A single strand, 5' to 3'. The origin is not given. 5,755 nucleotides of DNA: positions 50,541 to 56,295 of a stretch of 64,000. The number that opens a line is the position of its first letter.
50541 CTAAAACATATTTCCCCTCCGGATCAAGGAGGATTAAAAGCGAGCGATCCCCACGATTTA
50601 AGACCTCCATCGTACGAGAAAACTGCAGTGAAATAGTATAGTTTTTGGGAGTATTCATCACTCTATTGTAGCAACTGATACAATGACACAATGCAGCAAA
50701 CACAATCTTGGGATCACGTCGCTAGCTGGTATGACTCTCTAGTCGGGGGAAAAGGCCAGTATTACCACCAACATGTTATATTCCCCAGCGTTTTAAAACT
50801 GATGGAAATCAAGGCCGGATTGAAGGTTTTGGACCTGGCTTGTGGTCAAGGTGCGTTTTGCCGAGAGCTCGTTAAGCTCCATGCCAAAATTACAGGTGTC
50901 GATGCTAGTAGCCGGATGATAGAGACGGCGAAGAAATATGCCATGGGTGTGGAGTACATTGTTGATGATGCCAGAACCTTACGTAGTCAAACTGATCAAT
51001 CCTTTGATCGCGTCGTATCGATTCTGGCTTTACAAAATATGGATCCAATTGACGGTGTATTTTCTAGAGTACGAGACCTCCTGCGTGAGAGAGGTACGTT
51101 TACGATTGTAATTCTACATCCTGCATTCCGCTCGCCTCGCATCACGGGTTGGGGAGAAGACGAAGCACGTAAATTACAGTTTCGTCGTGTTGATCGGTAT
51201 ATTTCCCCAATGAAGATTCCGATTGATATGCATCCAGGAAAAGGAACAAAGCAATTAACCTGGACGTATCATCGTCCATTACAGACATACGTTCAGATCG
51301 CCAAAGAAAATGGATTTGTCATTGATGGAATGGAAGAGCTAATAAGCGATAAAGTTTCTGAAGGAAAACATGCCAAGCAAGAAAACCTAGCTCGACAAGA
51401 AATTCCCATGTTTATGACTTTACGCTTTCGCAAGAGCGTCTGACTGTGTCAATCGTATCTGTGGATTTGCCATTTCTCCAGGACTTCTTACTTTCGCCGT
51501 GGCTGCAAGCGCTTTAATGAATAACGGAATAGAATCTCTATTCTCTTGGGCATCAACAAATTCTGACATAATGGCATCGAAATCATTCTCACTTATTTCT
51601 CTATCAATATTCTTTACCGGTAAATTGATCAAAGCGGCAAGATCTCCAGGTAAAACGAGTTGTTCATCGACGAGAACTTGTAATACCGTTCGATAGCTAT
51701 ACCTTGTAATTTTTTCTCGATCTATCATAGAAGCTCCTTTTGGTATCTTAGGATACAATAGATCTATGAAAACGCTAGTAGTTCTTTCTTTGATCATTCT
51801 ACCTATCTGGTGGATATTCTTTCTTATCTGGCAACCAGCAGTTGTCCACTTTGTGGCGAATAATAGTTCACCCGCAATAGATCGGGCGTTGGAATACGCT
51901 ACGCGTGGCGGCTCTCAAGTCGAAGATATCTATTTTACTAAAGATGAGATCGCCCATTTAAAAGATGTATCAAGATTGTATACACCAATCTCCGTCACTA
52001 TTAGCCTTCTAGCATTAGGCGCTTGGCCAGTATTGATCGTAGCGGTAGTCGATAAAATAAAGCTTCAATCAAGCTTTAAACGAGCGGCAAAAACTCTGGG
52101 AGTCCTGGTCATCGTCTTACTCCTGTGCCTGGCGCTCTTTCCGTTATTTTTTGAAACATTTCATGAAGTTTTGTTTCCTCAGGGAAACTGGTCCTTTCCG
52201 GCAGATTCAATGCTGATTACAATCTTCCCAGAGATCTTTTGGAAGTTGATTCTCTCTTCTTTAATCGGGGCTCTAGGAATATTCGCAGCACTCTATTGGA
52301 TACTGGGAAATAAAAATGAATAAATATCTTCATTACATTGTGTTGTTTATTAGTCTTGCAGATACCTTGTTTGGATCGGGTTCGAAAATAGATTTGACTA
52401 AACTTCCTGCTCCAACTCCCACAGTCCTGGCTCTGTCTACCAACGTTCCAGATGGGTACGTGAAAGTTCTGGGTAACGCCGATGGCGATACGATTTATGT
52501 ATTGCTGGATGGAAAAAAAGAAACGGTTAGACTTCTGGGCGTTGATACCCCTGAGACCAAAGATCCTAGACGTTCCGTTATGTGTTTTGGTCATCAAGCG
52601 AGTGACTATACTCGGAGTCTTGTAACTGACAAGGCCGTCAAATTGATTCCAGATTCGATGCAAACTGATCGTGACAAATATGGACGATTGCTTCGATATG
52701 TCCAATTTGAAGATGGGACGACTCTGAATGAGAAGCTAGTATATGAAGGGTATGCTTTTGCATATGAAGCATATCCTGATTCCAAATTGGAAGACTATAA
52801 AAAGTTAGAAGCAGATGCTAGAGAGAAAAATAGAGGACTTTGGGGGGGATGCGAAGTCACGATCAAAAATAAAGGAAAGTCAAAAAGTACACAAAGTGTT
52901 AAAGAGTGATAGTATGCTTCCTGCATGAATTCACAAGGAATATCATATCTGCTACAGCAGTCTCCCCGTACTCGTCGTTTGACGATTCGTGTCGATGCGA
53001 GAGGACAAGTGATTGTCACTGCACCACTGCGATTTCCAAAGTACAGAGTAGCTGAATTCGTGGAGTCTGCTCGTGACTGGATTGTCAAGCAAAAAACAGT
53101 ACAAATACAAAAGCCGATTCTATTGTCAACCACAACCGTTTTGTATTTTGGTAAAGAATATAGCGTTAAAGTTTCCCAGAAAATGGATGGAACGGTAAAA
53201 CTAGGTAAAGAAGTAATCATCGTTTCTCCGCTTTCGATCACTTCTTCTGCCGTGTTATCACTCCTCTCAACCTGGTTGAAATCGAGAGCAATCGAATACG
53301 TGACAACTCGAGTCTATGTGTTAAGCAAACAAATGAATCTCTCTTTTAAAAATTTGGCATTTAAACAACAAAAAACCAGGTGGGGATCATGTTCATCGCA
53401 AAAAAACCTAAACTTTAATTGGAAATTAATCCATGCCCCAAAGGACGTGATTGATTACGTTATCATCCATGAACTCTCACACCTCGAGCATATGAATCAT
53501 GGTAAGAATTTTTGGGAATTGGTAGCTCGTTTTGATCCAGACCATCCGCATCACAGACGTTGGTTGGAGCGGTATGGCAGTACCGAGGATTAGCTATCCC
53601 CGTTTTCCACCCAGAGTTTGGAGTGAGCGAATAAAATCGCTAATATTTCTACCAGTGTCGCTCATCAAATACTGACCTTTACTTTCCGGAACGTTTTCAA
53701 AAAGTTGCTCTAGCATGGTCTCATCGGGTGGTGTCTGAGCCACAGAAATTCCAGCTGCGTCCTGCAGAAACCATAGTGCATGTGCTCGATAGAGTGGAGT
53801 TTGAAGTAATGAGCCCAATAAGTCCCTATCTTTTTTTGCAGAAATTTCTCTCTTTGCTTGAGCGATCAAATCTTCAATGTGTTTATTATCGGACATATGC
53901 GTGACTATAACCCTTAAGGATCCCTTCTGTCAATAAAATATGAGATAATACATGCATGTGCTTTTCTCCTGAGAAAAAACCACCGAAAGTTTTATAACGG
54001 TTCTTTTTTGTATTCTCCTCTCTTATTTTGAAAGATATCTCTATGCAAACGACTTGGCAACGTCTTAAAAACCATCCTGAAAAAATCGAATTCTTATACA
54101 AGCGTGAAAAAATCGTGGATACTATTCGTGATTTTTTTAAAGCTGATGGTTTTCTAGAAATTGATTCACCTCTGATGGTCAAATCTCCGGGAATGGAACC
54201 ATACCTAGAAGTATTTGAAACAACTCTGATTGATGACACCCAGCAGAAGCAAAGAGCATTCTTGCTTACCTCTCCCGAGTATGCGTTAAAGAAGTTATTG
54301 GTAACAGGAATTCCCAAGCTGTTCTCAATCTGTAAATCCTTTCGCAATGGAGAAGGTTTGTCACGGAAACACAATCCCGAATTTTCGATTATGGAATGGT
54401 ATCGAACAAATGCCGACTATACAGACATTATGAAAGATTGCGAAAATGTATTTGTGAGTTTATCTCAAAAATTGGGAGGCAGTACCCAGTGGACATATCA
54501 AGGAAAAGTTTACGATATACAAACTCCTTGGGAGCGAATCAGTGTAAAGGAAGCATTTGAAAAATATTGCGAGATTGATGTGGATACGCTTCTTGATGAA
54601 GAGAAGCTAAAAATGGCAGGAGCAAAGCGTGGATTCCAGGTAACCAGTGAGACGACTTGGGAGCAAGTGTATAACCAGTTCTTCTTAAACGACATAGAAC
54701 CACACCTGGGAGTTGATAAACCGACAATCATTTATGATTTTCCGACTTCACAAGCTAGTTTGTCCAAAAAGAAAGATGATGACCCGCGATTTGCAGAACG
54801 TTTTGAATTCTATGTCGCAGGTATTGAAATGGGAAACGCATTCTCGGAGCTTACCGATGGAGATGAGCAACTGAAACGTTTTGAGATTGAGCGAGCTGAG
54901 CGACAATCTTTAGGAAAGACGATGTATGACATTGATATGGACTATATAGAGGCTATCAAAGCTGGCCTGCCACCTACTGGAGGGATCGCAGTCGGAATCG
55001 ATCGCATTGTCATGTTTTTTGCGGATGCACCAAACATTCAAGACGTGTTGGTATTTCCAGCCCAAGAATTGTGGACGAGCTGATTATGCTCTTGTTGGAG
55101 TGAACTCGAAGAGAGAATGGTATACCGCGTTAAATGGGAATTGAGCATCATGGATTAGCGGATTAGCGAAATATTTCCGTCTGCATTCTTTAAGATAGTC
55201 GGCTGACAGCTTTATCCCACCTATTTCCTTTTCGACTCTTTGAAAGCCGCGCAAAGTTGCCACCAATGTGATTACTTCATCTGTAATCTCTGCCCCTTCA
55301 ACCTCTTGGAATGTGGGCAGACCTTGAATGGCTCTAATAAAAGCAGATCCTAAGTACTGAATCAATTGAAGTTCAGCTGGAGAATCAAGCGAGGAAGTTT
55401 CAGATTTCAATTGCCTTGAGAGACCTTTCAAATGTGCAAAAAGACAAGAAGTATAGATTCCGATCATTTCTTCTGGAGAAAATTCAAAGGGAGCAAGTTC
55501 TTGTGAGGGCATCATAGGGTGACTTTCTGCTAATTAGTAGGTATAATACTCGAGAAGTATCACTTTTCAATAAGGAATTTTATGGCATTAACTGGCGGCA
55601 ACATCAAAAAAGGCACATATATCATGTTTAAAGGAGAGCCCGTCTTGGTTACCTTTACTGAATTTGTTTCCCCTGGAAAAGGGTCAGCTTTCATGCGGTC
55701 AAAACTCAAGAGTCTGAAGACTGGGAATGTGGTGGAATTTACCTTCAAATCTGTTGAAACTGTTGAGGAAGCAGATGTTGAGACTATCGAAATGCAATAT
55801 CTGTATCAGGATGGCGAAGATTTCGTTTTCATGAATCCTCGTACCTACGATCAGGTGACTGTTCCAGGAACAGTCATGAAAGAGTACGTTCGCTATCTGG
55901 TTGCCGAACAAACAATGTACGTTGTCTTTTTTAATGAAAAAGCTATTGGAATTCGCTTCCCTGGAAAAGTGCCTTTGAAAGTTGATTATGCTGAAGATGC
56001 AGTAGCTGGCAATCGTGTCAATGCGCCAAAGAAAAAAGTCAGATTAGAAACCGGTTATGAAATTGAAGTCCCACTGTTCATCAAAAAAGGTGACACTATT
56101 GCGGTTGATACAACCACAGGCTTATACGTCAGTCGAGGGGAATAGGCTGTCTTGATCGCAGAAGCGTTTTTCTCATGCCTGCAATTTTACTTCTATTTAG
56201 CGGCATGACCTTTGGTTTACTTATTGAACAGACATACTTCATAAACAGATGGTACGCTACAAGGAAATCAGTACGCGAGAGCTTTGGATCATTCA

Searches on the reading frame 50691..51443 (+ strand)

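Call 63: search_protein_families(library=pfam, proteins=[window:50691-51443:+])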
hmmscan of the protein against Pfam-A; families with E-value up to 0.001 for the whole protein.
window:50691-51443:+ (250 aa): 9 families
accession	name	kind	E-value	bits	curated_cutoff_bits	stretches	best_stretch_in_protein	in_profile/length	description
PF13649.12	Methyltransf_25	-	2.4e-17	63.8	27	1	46-135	1-97/97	Methyltransferase domain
PF08241.18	Methyltransf_11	-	8.4e-16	58.8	21.2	1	47-138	1-94/95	Methyltransferase domain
PF13847.12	Methyltransf_31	-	1.3e-14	54.6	27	1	40-139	1-109/145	Methyltransferase domain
PF08242.18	Methyltransf_12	-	1.1e-12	49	30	1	47-137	1-98/98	Methyltransferase domain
PF13489.12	Methyltransf_23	-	2.4e-10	40.9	27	1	27-157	6-124/164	Methyltransferase domain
PF01209.24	Ubie_methyltran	-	6.2e-08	32.7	20.1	1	26-139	30-151/233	ubiE/COQ5 methyltransferase family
PF02353.26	CMAS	-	3e-07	30.5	27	1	34-140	54-165/273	Mycolic acid cyclopropane synthetase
PF07021.18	MetW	-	5.2e-06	26.7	21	1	39-121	10-92/193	Methionine biosynthesis protein MetW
PF05175.20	MTS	-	0.00034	20.7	23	1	37-110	26-104/170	Methyltransferase small domain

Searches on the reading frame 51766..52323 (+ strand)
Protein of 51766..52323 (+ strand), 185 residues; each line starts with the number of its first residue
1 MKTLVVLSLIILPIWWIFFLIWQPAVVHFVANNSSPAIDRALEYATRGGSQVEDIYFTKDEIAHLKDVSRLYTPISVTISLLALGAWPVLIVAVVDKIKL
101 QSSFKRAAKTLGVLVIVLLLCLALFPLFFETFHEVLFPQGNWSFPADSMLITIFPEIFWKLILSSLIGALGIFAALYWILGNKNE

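Call 63: search_protein_families(library=pfam, proteins=[window:51766-52323:+])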
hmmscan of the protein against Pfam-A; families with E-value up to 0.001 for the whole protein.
window:51766-52323:+ (185 aa): 1 family
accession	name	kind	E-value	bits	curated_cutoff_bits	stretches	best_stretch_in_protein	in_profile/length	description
PF07314.17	Lit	-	9.2e-15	55.6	24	1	40-159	52-176/176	Lipoprotein intramolecular transacylase Lit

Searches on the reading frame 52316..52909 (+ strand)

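Call 63: search_protein_families(library=pfam, proteins=[window:52316-52909:+])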
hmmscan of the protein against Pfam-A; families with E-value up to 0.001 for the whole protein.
window:52316-52909:+ (197 aa): 1 family
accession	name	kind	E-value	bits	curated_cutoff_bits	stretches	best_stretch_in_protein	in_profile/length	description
PF00565.23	SNase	-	1.3e-25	90.3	21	1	70-176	1-105/107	Staphylococcal nuclease homologue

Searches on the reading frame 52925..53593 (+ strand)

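Call 63: search_protein_families(library=pfam, proteins=[window:52925-53593:+])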
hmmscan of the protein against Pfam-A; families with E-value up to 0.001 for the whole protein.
window:52925-53593:+ (222 aa): 1 family
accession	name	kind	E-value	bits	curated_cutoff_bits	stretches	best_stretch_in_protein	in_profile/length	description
PF01863.23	YgjP-like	-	5.1e-57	193.7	26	1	17-216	1-206/207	YgjP-like, metallopeptidase domain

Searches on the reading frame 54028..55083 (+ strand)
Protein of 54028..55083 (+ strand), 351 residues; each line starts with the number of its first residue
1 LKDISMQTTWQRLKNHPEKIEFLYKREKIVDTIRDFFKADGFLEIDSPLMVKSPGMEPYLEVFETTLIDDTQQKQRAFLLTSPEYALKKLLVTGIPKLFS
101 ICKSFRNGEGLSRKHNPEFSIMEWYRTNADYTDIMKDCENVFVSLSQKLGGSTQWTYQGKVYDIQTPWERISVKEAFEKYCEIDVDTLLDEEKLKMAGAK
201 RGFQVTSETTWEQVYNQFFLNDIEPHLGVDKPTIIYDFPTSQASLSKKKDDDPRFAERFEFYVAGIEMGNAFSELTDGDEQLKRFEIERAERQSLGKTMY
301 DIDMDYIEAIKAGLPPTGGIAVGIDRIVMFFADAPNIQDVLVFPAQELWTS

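Call 63: search_protein_families(library=pfam, proteins=[window:54028-55083:+])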
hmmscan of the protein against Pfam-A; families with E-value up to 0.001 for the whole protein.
window:54028-55083:+ (351 aa): 1 family
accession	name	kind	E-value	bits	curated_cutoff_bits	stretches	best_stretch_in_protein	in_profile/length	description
PF00152.25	tRNA-synt_2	-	1.4e-57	195.5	25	1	4-346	4-307/308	tRNA synthetases class II (D, K and N)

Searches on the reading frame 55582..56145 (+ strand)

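Call 63: search_protein_families(library=pfam, proteins=[window:55582-56145:+])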
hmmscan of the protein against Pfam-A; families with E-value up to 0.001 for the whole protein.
window:55582-56145:+ (187 aa): 3 families
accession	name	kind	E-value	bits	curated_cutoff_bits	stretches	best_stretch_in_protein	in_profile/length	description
PF08207.18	EFP_N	-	2.2e-19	69.6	23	1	6-61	3-58/58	Elongation factor P (EF-P) KOW-like domain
PF09285.17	Elong-fact-P_C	-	2.2e-19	69.3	25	1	130-185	1-56/56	Elongation factor P, C-terminal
PF01132.26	EFP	-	4.1e-17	62.3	27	1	70-122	2-54/54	Elongation factor P (EF-P) OB domain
